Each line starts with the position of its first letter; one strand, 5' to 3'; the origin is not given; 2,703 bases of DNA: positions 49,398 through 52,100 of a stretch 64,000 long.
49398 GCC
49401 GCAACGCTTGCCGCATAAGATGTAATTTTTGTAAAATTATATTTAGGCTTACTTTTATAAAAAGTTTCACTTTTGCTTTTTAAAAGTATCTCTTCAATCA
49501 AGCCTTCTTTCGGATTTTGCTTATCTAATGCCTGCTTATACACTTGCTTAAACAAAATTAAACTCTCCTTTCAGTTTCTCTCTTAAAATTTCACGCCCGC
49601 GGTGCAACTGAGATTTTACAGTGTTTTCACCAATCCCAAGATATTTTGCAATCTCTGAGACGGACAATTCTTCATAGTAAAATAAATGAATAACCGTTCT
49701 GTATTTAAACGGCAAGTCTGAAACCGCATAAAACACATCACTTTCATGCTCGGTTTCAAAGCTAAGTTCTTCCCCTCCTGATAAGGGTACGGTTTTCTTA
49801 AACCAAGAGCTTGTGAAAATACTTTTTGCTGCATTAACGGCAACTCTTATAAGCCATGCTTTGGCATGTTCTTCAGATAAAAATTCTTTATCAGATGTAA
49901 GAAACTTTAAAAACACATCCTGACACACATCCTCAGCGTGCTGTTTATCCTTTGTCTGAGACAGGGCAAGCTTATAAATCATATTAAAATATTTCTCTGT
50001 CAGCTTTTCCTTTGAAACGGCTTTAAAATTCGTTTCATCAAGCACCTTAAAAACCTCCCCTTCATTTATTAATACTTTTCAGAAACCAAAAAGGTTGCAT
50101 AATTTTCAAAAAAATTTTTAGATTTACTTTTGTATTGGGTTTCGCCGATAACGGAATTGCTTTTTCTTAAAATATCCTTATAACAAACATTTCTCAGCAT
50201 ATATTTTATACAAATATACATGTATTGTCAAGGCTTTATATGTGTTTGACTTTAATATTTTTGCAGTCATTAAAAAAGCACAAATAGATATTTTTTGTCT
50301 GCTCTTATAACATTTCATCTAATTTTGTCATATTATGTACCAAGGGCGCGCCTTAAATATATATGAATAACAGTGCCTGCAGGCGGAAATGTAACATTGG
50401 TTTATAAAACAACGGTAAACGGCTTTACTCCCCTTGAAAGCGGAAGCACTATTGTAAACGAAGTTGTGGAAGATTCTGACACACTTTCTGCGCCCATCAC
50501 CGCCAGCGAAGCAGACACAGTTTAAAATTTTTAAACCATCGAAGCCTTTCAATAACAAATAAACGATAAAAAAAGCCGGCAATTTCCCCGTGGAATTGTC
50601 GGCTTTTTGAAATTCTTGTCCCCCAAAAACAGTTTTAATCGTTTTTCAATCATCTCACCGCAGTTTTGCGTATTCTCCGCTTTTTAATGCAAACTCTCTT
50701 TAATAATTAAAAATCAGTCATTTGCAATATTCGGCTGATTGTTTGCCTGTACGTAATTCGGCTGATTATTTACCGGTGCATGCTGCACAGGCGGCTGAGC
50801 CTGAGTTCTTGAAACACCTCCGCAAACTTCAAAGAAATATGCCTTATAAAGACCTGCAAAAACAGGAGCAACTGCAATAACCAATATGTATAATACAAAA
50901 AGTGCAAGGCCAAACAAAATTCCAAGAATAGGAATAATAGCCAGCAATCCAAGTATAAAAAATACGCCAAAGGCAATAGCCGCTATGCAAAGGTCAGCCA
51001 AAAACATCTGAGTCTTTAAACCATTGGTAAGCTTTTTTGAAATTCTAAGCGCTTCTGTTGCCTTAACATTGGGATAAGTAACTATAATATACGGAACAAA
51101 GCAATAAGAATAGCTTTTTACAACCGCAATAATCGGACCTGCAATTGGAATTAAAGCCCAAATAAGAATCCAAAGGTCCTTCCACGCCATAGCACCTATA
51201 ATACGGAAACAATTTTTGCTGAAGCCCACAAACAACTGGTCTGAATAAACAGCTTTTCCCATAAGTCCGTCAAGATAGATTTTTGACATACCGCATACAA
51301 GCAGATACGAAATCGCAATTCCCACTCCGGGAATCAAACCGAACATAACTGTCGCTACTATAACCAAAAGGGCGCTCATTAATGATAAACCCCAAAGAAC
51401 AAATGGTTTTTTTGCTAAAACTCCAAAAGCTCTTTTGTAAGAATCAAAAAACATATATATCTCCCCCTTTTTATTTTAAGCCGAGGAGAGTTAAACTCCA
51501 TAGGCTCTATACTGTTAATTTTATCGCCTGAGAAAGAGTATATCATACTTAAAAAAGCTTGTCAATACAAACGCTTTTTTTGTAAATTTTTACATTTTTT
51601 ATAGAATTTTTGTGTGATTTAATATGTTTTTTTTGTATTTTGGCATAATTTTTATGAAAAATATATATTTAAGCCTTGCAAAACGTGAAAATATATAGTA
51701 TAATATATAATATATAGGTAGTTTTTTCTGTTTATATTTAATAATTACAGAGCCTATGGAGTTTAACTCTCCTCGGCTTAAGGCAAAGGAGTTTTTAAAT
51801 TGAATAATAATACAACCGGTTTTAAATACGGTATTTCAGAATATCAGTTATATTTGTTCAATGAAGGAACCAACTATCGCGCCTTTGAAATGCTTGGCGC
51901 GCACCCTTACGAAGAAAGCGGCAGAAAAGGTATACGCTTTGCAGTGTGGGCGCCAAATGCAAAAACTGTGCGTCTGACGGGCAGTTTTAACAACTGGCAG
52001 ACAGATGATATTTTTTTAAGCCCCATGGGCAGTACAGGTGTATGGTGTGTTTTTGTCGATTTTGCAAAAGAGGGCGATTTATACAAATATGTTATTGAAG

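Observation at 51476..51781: Perfect 33-bp inverted repeats bracket a 240-bp divergent-promoter cassette between a membrane-protein gene and the glycogen operon (candidate invertible promoter-swap switch)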

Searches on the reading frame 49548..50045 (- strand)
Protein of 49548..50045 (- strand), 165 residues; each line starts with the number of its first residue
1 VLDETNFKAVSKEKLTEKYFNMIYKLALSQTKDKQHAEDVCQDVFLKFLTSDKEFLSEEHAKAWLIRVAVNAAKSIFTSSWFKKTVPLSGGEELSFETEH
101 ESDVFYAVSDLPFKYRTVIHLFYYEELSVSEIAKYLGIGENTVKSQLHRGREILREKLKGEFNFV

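Call 6: search_protein_families(library=pfam, proteins=[window:49548-50045:-])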
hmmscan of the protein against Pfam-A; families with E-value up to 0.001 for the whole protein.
window:49548-50045:- (165 aa): 5 families
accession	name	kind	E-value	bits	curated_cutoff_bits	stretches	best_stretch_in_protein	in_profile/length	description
PF08281.18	Sigma70_r4_2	-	4.2e-14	52.4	25.7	1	107-152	7-52/54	Sigma-70, region 4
PF04542.20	Sigma70_r2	-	7.2e-11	42.2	24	1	17-78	3-66/71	Sigma-70 region 2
PF04545.22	Sigma70_r4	-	1.4e-10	41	24.1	1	109-156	3-50/50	Sigma-70, region 4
PF07638.17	Sigma70_ECF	-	0.0004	20.8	21.1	0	112-158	137-183/185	ECF sigma factor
PF12728.13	HTH_17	-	0.00092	19.9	27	0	127-151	2-26/51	Helix-turn-helix domain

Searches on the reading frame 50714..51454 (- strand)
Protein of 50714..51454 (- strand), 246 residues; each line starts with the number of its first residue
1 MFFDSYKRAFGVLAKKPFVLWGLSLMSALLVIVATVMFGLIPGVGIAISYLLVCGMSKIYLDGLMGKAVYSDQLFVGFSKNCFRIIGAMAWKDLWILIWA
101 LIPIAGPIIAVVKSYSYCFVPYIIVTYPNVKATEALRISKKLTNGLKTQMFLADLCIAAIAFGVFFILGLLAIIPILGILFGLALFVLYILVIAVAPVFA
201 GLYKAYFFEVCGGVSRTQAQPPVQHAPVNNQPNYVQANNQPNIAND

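Call 6: search_protein_families(library=pfam, proteins=[window:50714-51454:-])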
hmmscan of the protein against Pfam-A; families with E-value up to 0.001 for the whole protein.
window:50714-51454:- (246 aa): 0 families

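Call 7: find_encoding_contigs(protein=window:50714-51454:-, flank=3000, max_places=10)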
Protein window:50714-51454:- (246 aa): no gene with exactly this product is on record in the collection.

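Call 10: find_homologous_proteins(query=window:50714-51454:-)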
Query window:50714-51454:- (246 aa): 246 proteins with E <= 0.001 among 3092 candidates; the best 120 are listed.
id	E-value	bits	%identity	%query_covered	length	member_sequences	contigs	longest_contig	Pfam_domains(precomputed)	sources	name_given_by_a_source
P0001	4.5e-155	532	100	100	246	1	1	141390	-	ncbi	-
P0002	6.5e-106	371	69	100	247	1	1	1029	-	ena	-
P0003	6.5e-88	313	67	85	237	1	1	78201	PF06161.17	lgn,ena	-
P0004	1.7e-87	311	67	85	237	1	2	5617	PF06161.17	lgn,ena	-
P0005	7.1e-84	299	59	93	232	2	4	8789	-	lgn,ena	-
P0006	5.3e-82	293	64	85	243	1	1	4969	PF06161.17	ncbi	-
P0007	1.7e-80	288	64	85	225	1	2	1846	-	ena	-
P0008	1.8e-80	288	65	85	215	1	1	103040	PF06161.17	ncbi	-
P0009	1.5e-77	279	64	85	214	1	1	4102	PF06161.17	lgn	-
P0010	1.8e-77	278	60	85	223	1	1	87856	PF06161.17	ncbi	-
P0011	2.0e-77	278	60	85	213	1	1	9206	PF06161.17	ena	-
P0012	5.5e-76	273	56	97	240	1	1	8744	PF06161.17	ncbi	-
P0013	1.1e-75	272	60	85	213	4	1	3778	PF06161.17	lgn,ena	-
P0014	1.7e-75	272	57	91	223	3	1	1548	PF06161.17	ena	-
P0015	2.7e-75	271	59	85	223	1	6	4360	PF06161.17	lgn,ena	-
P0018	7.2e-73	263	56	89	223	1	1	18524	PF06161.17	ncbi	-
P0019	1.6e-72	262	57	91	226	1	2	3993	PF06161.17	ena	-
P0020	3.5e-72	261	61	84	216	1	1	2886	PF06161.17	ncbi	-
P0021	4.2e-72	261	58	85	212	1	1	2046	PF06161.17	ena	-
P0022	1.9e-71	259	57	85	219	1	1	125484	PF06161.17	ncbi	-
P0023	9.3e-71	256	57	85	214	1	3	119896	PF06161.17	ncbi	-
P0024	3.9e-70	254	54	95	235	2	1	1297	PF06161.17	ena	-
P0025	9.7e-70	253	54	90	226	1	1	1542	PF06161.17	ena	-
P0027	3.6e-69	251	58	85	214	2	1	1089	PF06161.17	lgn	-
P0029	6.8e-69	250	56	83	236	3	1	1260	PF06161.17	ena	-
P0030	1.3e-68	249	53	91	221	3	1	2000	PF06161.17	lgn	-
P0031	1.6e-68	249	53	91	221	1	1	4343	PF06161.17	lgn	-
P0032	4.4e-68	248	57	85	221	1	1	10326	PF06161.17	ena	-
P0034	5.3e-68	247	52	94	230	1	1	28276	PF06161.17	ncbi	-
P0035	6.0e-68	247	54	85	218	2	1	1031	PF06161.17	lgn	-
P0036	1.1e-67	246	56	85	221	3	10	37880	PF06161.17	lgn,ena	-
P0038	1.9e-67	245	57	85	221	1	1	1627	PF06161.17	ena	-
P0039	1.9e-67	245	56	88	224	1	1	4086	PF06161.17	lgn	-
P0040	2.2e-67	245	58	85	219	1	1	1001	PF06161.17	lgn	-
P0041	3.4e-67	245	56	85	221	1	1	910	PF06161.17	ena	-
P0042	3.8e-67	245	55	85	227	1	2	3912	PF06161.17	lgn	-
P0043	6.8e-67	244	57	85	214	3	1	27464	PF06161.17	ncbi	-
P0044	1.4e-66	243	56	85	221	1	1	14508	PF06161.17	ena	-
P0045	1.7e-66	242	53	90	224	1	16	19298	PF06161.17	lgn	-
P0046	1.7e-66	242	51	91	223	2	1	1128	PF06161.17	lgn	-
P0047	2.6e-66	242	56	85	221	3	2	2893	PF06161.17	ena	-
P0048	2.7e-66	242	52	90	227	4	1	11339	PF06161.17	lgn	-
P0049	2.8e-66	242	52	98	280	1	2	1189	PF06161.17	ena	-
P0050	3.0e-66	242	58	85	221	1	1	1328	PF06161.17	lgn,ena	-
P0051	4.2e-66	241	57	85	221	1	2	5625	PF06161.17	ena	-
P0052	4.3e-66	241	55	91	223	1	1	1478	PF06161.17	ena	-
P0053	5.9e-66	241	52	93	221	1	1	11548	PF06161.17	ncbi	-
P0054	6.1e-66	241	58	83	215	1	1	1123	PF06161.17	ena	-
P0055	6.2e-66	241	55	91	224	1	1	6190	PF06161.17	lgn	-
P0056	9.2e-66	240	53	91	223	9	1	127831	PF06161.17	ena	-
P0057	1.0e-65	240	49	97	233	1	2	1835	PF06161.17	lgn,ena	-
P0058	1.1e-65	240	55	85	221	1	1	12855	PF06161.17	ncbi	-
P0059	1.7e-65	239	56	85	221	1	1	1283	PF06161.17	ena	-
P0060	1.9e-65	239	50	100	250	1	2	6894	PF06161.17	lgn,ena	-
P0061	3.5e-65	238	56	85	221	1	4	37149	PF06161.17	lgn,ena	-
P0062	5.7e-65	237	51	91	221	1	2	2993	PF06161.17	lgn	-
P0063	7.7e-65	237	54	85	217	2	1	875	PF06161.17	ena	-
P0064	9.3e-65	237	52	91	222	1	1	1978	PF06161.17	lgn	-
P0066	1.5e-64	236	56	85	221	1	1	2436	PF06161.17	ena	-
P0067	1.7e-64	236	48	94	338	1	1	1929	PF06161.17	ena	-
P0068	1.8e-64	236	56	85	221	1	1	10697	PF06161.17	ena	-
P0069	1.9e-64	236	56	85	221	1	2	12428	PF06161.17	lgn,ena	-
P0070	2.0e-64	236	56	85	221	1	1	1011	PF06161.17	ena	-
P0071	2.2e-64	235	50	94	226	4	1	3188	PF06161.17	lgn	-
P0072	2.4e-64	235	55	85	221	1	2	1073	PF06161.17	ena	-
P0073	3.4e-64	235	52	91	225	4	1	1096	PF06161.17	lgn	-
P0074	4.2e-64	235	50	95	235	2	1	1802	PF06161.17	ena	-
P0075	5.1e-64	234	51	93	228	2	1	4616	PF06161.17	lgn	-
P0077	1.0e-63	233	55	85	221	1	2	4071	PF06161.17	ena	-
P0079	1.9e-63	232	53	85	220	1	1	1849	PF06161.17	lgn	-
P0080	2.7e-63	232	55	85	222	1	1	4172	PF06161.17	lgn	-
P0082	6.0e-63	231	53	85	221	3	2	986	PF06161.17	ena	-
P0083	1.6e-62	229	51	91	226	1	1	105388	PF06161.17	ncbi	-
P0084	2.7e-62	229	52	85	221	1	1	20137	PF06161.17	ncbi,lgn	-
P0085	2.9e-62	229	54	85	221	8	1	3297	PF06161.17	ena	-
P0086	4.1e-62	228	54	85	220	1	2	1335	PF06161.17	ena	-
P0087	4.5e-62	228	54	85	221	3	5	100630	PF06161.17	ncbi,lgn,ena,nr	ncbi:MAG: hypothetical protein IKA51_02755 [Clostridia bacterium]|nr:hypothetical protein [Clostridi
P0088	4.6e-62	228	50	92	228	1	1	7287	PF06161.17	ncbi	-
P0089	6.2e-62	227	49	96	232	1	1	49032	PF06161.17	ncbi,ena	-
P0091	1.3e-61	226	53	85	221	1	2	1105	PF06161.17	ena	-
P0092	1.9e-61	226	49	95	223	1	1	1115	PF06161.17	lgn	-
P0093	2.0e-61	226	48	91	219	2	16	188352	PF06161.17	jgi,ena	-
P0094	2.7e-61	225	54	85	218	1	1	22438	PF06161.17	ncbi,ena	-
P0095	3.7e-61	225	54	85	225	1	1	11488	PF06161.17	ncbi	-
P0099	1.4e-60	223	52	85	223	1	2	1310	PF06161.17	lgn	-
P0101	3.0e-60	222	51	85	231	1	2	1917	PF06161.17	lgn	-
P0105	5.3e-60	221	54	85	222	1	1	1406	PF06161.17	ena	-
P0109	3.0e-59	219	54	84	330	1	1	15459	PF06161.17,PF13240.12,PF13248.12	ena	-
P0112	1.4e-58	216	52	85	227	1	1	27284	PF06161.17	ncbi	-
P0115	3.9e-58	215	53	84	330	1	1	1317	PF06161.17,PF13240.12,PF13248.12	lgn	-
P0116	4.2e-58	215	51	85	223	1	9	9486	PF06161.17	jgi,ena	-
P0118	4.8e-58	215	49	94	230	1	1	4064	PF06161.17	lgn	-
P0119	5.1e-58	215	48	93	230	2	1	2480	PF06161.17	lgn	-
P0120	5.2e-58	215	52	85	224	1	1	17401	PF06161.17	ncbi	-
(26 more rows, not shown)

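Call 12: find_encoding_contigs(protein=P0001, flank=10000, max_places=5)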
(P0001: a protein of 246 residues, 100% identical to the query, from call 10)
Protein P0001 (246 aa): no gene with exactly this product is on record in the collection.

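Call 13: find_encoding_contigs(protein=P0003, flank=5000, max_places=5)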
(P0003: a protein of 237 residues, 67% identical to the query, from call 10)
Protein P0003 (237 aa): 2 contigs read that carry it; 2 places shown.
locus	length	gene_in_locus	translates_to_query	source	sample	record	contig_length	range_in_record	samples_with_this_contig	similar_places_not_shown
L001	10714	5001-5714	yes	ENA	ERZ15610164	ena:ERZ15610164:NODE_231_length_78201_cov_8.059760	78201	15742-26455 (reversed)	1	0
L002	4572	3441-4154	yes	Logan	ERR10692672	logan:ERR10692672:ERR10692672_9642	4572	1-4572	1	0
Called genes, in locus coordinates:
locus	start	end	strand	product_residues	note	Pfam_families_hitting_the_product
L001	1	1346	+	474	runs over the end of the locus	PF03951:Gln-synt_N, PF00120:Gln-synt_C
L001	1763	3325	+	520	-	PF14262:Cthe_2159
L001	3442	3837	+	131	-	PF04138:GtrA_DPMS_TM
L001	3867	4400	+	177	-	PF00719:Pyrophosphatase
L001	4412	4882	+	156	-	PF00583:Acetyltransf_1, PF13527:Acetyltransf_9, PF13673:Acetyltransf_10, PF13508:Acetyltransf_7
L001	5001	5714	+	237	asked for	PF06161:DUF975 (weak)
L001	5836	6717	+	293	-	PF01988:VIT1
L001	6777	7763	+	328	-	PF02275:CBAH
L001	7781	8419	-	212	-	PF02390:Methyltransf_4, PF13847:Methyltransf_31, PF13649:Methyltransf_25 (weak)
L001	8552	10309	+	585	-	PF02690:Na_Pi_cotrans, PF01895:PhoU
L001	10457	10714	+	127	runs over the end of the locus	PF03899:ATP-synt_I (weak)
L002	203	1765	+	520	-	PF14262:Cthe_2159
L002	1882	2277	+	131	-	PF04138:GtrA_DPMS_TM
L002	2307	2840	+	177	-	PF00719:Pyrophosphatase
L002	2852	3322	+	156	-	PF00583:Acetyltransf_1, PF13527:Acetyltransf_9, PF13673:Acetyltransf_10, PF13508:Acetyltransf_7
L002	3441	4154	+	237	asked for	PF06161:DUF975 (weak)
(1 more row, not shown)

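Call 14: find_encoding_contigs(protein=P0005, flank=5000, max_places=5)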
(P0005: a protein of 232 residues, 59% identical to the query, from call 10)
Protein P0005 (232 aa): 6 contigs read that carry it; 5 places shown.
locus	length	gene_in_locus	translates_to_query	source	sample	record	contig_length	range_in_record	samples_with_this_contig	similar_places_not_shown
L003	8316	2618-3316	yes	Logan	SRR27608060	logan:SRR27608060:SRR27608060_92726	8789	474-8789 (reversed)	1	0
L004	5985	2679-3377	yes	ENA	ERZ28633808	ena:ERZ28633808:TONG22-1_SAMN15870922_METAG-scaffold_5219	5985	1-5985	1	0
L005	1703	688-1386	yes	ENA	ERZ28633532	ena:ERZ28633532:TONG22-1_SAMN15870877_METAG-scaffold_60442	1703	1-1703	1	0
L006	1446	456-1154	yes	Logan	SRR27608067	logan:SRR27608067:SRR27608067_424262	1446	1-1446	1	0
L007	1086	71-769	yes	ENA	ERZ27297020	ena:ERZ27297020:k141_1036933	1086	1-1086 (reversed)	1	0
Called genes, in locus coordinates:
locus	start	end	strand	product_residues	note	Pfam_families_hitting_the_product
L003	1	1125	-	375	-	?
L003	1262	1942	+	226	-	PF17746:SfsA_N, PF03749:SfsA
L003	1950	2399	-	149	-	PF01451:LMWPc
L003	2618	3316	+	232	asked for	-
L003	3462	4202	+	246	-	PF02698:DUF218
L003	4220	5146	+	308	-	PF27117:FliB_C (faint)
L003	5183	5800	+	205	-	PF02525:Flavodoxin_2, PF03358:FMN_red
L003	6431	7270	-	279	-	-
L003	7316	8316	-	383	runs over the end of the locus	PF07833:Cu_amine_oxidN1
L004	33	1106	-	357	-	PF00144:Beta-lactamase (faint), PF00768:Peptidase_S11, PF13354:Beta-lactamase2, PF07943:PBP5_C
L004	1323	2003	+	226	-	PF17746:SfsA_N, PF03749:SfsA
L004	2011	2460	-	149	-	PF01451:LMWPc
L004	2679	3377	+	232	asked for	-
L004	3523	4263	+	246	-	PF02698:DUF218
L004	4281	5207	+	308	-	PF27117:FliB_C (faint)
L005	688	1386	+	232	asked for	-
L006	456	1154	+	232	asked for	-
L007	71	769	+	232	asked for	-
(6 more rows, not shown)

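Call 22: find_encoding_contigs(protein=P0002, flank=3000, max_places=4)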
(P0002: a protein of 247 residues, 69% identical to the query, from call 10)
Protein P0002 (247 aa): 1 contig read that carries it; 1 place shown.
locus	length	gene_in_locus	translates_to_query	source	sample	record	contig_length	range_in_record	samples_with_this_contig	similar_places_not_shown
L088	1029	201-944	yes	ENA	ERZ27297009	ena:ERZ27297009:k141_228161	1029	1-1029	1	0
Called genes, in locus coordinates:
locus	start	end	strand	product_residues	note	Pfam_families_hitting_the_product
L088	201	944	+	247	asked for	-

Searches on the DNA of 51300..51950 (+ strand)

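Call 40: search_rna_families(source=window, start=51300, end=51950, threshold=evalue, max_evalue=10)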
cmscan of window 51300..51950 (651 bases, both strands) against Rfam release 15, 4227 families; matches with E-value up to 10: 8.
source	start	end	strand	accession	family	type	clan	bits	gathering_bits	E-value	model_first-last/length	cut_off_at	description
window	51488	51597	-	RF02319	TtnuHACA12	Gene; snRNA; snoRNA; HACA-box;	-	21.2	80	1.7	1-131/131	no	Tetrahymena snoRNA TtnuHACA12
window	51509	51589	+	RF00557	L10_leader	Cis-reg; leader;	-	18.7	44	1.2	1-138/138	no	Ribosomal protein L10 leader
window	51716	51817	+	RF01223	snR13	Gene; snRNA; snoRNA; CD-box;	CL00045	18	47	2.3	1-124/124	no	Small nucleolar RNA snR13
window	51796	51892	+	RF02084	STnc130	Gene; sRNA;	-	17.1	55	7.9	1-135/135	no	Enterobacteria sRNA STnc130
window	51799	51862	-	RF03940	MIR9563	Gene; miRNA;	-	17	90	2.7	31-97/127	no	MIR9563 microRNA precursor family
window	51750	51862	+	RF00558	L20_leader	Cis-reg; leader;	-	15.6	58.7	2.9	1-127/127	no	Ribosomal protein L20 leader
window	51768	51899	-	RF02392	sau-53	Gene; sRNA;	-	15.5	100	1.9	1-192/192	no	Staphylococcus sRNA sau-53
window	51752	51855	+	RF01435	S_pombe_snR5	Gene; snRNA; snoRNA; HACA-box;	CL00038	14.5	80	8.7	1-143/143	no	small nucleolar RNA snR5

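Call 50: search_dna_similar(query=window:51466-51791:+, collection=plasmids, mode=distant, max_evalue=1, max_rows=10)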
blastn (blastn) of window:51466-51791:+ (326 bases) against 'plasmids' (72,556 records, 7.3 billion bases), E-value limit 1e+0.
Records with a match: 5; places in all: 5; records where one place covers at least 80% of the query: 0.
Best place of each record, by identity: 90-95% 1; 80-90% 2; 60-80% 2.
By first word of the organism name: Capnocytophaga 1; Niallia 1; Mycoplasmopsis 1; Candidatus 1; Clostridium 1.
By predicted mobility (MOB-suite, as given by PLSDB): non-mobilizable 4; mobilizable 1.
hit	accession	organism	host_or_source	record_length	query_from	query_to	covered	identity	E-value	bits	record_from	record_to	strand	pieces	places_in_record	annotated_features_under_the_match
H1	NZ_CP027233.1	Capnocytophaga sp. oral taxon 864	Homo sapiens,pure ...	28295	223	282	18%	76.7%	1e+0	41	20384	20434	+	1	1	none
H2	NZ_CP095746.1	Niallia sp. Man26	Penaeus monodon,whole ...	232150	223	277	17%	78.2%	1e+0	41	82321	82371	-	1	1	none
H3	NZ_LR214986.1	Mycoplasmopsis cynos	Dog,lung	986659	236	281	14%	80.4%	1e+0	41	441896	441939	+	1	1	none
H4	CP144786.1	Candidatus Stammera capleta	insect metagenome,tissue sample,midgut ...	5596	241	278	12%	84.2%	3e-1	43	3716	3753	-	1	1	record has no annotation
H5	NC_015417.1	Clostridium botulinum BKT015925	-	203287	253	281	9%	93.1%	1e+0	41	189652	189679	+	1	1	phage antirepressor KilAC domain-containing protein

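Call 51: search_dna_similar(query=window:51466-51791:+, collection=phages, mode=distant, max_evalue=1, max_rows=10)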
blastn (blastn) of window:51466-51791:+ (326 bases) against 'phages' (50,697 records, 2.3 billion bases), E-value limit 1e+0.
Records with a match: 6; places in all: 6; records where one place covers at least 80% of the query: 0.
Best place of each record, by identity: 80-90% 3; 60-80% 3.
By first word of the organism name: Clostridium 4; Bacteriophage 1; Clostridioides 1.
By host as written in the record: Clostridium difficile 1; - 1; Clostridioides difficile CD500-12 1; Clostridium perfringens DB-ZI-15 1; Clostridium perfringens D22 1; Clostridium perfringens 1.
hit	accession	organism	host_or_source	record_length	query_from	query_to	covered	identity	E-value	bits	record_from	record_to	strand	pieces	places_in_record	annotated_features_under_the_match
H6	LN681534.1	Clostridium phage phiCD24-1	Clostridium difficile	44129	82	135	17%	77.6%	3e-1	42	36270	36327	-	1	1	none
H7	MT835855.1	Bacteriophage sp.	human fecal samples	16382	72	121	15%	78.0%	9e-2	43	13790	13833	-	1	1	record has no annotation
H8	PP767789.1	Clostridioides phage phiCDKH02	Clostridioides difficile CD500-12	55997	86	135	15%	77.4%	3e-1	41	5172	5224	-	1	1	none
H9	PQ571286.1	Clostridium phage CP1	Clostridium perfringens DB-ZI-15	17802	223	267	14%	82.2%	3e-2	45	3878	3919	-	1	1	peptidase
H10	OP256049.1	Clostridium phage DCp1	Clostridium perfringens D22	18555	223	267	14%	82.2%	3e-2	45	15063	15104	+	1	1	hypothetical protein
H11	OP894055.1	Clostridium phage vB_CP_qdyz_P5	Clostridium perfringens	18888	223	267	14%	82.2%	3e-2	45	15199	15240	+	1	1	lysozyme-peptidase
